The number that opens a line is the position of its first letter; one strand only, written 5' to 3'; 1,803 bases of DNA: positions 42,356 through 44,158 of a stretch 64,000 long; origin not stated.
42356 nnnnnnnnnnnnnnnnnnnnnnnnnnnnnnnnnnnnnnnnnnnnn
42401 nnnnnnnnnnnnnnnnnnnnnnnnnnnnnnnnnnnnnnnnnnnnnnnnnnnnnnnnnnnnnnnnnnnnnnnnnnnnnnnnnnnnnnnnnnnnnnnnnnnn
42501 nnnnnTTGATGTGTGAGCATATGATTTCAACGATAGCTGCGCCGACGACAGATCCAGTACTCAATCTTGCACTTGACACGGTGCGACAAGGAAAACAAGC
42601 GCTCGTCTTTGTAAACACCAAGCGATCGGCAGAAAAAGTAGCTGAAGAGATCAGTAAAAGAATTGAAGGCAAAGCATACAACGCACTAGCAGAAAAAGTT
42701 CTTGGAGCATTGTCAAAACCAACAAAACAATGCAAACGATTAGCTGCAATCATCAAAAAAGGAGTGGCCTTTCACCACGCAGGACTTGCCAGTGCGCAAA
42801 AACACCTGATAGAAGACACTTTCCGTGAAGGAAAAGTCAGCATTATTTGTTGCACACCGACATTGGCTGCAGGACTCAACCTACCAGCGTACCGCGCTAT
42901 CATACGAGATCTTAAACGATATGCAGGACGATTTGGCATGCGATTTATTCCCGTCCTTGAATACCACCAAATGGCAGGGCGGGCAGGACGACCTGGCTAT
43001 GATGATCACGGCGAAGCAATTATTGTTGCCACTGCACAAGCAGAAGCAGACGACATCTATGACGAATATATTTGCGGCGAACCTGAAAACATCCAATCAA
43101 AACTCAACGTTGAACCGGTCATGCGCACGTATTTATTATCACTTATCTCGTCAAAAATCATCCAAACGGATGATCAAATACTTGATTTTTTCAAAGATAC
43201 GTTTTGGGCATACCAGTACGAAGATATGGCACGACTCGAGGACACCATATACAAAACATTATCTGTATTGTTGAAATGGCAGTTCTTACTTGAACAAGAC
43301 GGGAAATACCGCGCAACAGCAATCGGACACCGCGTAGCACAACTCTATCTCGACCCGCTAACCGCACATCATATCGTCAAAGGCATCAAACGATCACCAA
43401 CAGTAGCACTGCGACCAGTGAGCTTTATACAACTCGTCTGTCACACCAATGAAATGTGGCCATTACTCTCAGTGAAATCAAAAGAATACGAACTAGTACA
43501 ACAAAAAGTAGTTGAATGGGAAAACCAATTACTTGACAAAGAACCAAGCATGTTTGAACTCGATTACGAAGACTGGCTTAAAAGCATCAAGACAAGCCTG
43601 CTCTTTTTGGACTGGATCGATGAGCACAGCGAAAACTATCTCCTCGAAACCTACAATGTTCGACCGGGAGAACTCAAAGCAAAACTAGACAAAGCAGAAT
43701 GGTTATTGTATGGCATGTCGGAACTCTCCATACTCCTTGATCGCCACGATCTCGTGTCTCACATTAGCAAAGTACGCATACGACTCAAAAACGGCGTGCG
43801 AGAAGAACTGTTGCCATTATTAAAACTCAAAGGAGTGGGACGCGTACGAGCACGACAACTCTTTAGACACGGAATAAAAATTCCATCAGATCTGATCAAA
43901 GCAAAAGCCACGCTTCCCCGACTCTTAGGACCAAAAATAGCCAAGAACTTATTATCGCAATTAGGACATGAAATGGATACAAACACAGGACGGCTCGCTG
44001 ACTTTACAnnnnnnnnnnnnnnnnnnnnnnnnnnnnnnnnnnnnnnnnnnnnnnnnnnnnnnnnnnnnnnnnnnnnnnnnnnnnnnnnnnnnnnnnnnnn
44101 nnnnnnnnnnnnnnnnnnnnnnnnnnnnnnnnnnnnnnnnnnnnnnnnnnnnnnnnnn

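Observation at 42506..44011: Stand-alone C-terminal half of a Hel308/Ski2-type helicase with no RecA1 domain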

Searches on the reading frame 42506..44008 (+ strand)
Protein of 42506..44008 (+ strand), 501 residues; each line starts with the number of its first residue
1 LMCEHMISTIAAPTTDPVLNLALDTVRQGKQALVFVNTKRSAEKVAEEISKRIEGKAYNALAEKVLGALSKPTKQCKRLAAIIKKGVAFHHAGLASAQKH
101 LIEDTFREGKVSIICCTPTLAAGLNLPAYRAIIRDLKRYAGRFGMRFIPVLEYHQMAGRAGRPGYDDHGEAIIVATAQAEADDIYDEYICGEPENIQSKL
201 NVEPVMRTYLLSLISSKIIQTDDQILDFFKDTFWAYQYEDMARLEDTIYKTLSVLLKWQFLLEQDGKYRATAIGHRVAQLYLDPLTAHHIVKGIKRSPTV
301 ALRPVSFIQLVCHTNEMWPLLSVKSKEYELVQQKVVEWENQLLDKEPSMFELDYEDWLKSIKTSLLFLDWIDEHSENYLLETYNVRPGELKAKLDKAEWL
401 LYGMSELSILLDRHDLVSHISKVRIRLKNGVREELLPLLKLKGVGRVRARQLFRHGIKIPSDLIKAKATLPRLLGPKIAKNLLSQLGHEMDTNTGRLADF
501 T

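Call 4: search_protein_families(library=pfam, proteins=[window:42506-44008:+], max_evalue=0.01)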
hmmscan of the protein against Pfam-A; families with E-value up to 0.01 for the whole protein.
window:42506-44008:+ (501 aa): 4 families
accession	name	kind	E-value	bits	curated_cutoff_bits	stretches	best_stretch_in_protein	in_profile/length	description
PF21280.2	Helicase_dom4_arc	-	1e-30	106.6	27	1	306-430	2-125/125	Archaeal helicase, domain 4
PF00271.37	Helicase_C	-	9.1e-12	45.6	23.5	1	25-164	11-110/110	Helicase conserved C-terminal domain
PF20470.4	HTH_61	-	5.6e-05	23.9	24.3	1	187-261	17-91/92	Helix-turn-helix domain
PF14520.12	HHH_5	-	0.00011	23.1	27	1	437-486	3-55/57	Helix-hairpin-helix domain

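Call 7: find_homologous_proteins(query=window:42506-44008:+, max_evalue=0.00001)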
Query window:42506-44008:+ (501 aa): 5336 proteins with E <= 0.00001 among 8000 candidates; the best 120 are listed.
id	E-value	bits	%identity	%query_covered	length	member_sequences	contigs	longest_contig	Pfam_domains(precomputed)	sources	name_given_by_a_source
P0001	0.0e+0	1127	100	100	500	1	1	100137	PF00271.38,PF21280.3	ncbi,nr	ncbi:hypothetical protein GF342_03910 [Candidatus Woesearchaeota archaeon]|nr:hypothetical protein [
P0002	2.1e-236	803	69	99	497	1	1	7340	PF20470.5,PF14520.13,PF00271.38,PF21280.3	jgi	jgi:helicase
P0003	8.1e-233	791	70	98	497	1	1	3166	PF20470.5,PF00271.38,PF21280.3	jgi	-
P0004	3.3e-221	753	68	99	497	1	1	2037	PF20470.5,PF00271.38,PF21280.3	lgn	-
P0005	4.7e-197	673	61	99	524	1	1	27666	PF20470.5,PF00271.38,PF21280.3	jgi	jgi:helicase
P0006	2.8e-180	618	58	96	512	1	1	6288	PF14520.13,PF00271.38,PF21280.3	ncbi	-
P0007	7.7e-178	610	58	96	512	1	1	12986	PF20470.5,PF00271.38,PF21280.3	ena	-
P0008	1.4e-176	606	56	97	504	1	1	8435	PF20470.5,PF00271.38,PF21280.3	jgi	-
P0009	5.0e-174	598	55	97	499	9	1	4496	PF20470.5,PF00271.38,PF21280.3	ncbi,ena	-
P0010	4.4e-173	594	56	97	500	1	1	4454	PF20470.5,PF00271.38,PF21280.3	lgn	-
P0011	2.1e-172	592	54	100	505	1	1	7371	PF20470.5,PF14520.13,PF00271.38,PF21280.3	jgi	-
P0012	2.4e-171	589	57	96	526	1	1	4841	PF20470.5,PF14520.13,PF00271.38,PF21280.3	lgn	-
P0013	6.6e-171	587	55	97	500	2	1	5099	PF20470.5,PF00271.38,PF21280.3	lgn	-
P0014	1.4e-170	586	54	96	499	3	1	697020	PF20470.5,PF00271.38,PF21280.3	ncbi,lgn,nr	ncbi:hypothetical protein KY346_01600 [Candidatus Woesearchaeota archaeon]|nr:hypothetical protein [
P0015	1.6e-170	586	54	96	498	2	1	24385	PF20470.5,PF00271.38,PF21280.3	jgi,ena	-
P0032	9.8e-168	577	55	95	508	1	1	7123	PF20470.5,PF14520.13,PF00271.38,PF21280.3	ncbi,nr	ncbi:hypothetical protein HY490_00925 [Candidatus Woesearchaeota archaeon]|nr:hypothetical protein [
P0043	7.9e-167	574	54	98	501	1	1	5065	PF20470.5,PF00271.38,PF21280.3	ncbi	ncbi:MAG: helicase-related protein [Candidatus Woesearchaeota archaeon]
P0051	4.9e-166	571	55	95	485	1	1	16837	PF20470.5,PF00271.38,PF21280.3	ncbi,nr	ncbi:hypothetical protein KY329_02525 [Candidatus Woesearchaeota archaeon]|nr:hypothetical protein [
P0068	7.7e-165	567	55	96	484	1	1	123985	PF20470.5,PF00271.38,PF21280.3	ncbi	ncbi:MAG: helicase-related protein [Candidatus Woesearchaeota archaeon]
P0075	5.9e-164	564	51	96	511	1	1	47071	PF14520.13,PF00271.38,PF21280.3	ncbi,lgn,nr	ncbi:hypothetical protein JW968_06710 [Candidatus Woesearchaeota archaeon]|nr:hypothetical protein [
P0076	6.9e-164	564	52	97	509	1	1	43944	PF14520.13,PF00271.38,PF21280.3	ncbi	ncbi:MAG: helicase-related protein [Candidatus Woesearchaeota archaeon]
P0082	1.7e-163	563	52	95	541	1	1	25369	PF20470.5,PF00271.38,PF21280.3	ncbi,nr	ncbi:hypothetical protein KY362_05925 [Candidatus Woesearchaeota archaeon]|nr:hypothetical protein [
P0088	4.0e-163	562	55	94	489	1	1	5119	PF20470.5,PF14520.13,PF00271.38,PF21280.3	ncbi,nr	ncbi:hypothetical protein HY485_04090 [Candidatus Woesearchaeota archaeon]|nr:hypothetical protein [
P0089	4.8e-163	561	55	94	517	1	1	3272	PF20470.5,PF14520.13,PF00271.38,PF21280.3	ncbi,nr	ncbi:hypothetical protein HY484_04440, partial [Candidatus Woesearchaeota archaeon]|nr:hypothetical 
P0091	6.7e-163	561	55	95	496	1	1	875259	PF20470.5,PF14520.13,PF00271.38,PF21280.3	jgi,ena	-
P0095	2.4e-162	559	53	97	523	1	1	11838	PF00271.38,PF21280.3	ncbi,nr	ncbi:hypothetical protein JW707_03445 [Candidatus Woesearchaeota archaeon]|nr:hypothetical protein [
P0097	2.6e-162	559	54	95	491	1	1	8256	PF20470.5,PF00271.38,PF21280.3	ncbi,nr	ncbi:MAG: helicase-related protein [Candidatus Woesearchaeota archaeon]|nr:helicase-related protein 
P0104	4.7e-162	558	55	90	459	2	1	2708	PF20470.5,PF00271.38,PF21280.3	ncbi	-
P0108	7.1e-162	557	53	95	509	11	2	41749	PF20470.5,PF00271.38,PF21280.3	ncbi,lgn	ncbi:MAG: helicase-related protein [Candidatus Woesearchaeota archaeon]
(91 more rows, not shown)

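Call 9: find_encoding_contigs(protein=P0091, flank=10000, max_places=3)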
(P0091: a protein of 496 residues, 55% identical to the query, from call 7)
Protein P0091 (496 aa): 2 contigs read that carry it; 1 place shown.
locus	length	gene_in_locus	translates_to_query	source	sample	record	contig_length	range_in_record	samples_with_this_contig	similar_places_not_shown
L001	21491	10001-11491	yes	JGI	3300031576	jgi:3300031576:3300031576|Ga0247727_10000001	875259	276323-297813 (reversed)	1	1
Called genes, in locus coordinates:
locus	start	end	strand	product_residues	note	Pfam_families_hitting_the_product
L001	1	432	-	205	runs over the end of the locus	-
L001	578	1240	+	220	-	-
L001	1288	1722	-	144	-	PF07291:MauE, PF07681:DoxX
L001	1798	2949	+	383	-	PF00162:PGK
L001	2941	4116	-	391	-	-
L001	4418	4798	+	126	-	-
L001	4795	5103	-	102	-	-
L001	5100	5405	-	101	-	-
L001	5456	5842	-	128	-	-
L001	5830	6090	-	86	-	PF01866:Diphthamide_syn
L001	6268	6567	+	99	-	-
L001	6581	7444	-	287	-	-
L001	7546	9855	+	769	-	PF00082:Peptidase_S8, PF06832:BiPBP_C (faint)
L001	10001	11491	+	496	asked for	PF00271:Helicase_C, PF20470:HTH_61 (weak), PF21280:Helicase_dom4_arc, PF14520:HHH_5 (faint)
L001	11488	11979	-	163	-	-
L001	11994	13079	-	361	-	PF00990:GGDEF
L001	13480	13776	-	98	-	-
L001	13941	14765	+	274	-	-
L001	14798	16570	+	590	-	PF04675:DNA_ligase_A_N, PF01068:DNA_ligase_A_M, PF04679:DNA_ligase_A_C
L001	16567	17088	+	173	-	-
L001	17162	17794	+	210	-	PF00881:Nitroreductase, PF14512:TM1586_NiRdase (faint), PF00881:Nitroreductase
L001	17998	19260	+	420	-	PF00091:Tubulin, PF12327:FtsZ_C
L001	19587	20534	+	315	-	PF00389:2-Hacid_dh, PF02826:2-Hacid_dh_C, PF03446:NAD_binding_2 (weak)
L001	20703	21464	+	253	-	PF00590:TP_methylase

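Call 10: find_encoding_contigs(protein=P0014, flank=10000, max_places=3)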
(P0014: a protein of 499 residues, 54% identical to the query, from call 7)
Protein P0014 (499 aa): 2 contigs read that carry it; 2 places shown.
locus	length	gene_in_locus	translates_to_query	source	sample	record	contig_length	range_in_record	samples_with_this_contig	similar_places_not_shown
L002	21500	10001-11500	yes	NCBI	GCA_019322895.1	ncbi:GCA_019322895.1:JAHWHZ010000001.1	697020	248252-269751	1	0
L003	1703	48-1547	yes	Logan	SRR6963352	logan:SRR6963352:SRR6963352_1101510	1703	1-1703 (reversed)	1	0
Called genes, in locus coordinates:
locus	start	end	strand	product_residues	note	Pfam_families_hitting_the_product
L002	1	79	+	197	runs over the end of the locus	PF02572:CobA_CobO_BtuR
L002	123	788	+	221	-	PF22090:Gins51_C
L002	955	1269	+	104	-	PF00935:Ribosomal_L44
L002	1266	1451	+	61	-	PF01667:Ribosomal_S27e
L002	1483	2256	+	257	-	PF00575:S1, PF07541:EIF_2_alpha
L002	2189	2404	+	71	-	PF04135:Nop10p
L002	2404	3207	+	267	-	PF09754:PAC2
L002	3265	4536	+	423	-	PF03952:Enolase_N, PF00113:Enolase_C, PF13378:MR_MLE_C (weak)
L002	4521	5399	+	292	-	PF13793:Pribosyltran_N, PF14681:UPRTase (faint), PF00156:Pribosyltran, PF14572:Pribosyl_synth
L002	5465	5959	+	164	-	PF10050:DUF2284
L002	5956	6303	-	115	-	-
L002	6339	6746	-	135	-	-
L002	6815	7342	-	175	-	-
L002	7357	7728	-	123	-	-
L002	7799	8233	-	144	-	-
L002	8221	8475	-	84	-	PF01866:Diphthamide_syn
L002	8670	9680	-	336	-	PF02504:FA_synthesis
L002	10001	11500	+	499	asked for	PF00271:Helicase_C, PF20470:HTH_61 (weak), PF21280:Helicase_dom4_arc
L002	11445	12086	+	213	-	PF05430:Methyltransf_30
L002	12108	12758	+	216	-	PF02811:PHP, PF13263:PHP_C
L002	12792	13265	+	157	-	-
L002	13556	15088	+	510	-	PF03979:Sigma70_r1_1 (weak), PF00140:Sigma70_r1_2, PF04542:Sigma70_r2, PF04539:Sigma70_r3, PF04545:Sigma70_r4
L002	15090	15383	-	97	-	PF04266:ASCH (weak), PF12961:DUF3850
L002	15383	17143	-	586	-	PF04675:DNA_ligase_A_N, PF01068:DNA_ligase_A_M, PF04679:DNA_ligase_A_C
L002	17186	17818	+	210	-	PF00881:Nitroreductase, PF14512:TM1586_NiRdase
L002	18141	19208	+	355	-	PF00091:Tubulin, PF12327:FtsZ_C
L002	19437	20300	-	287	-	PF13180:PDZ_2 (weak), PF17820:PDZ_6 (weak)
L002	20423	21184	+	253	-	PF00590:TP_methylase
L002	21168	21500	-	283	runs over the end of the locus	-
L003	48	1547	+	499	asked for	PF00271:Helicase_C, PF20470:HTH_61 (weak), PF21280:Helicase_dom4_arc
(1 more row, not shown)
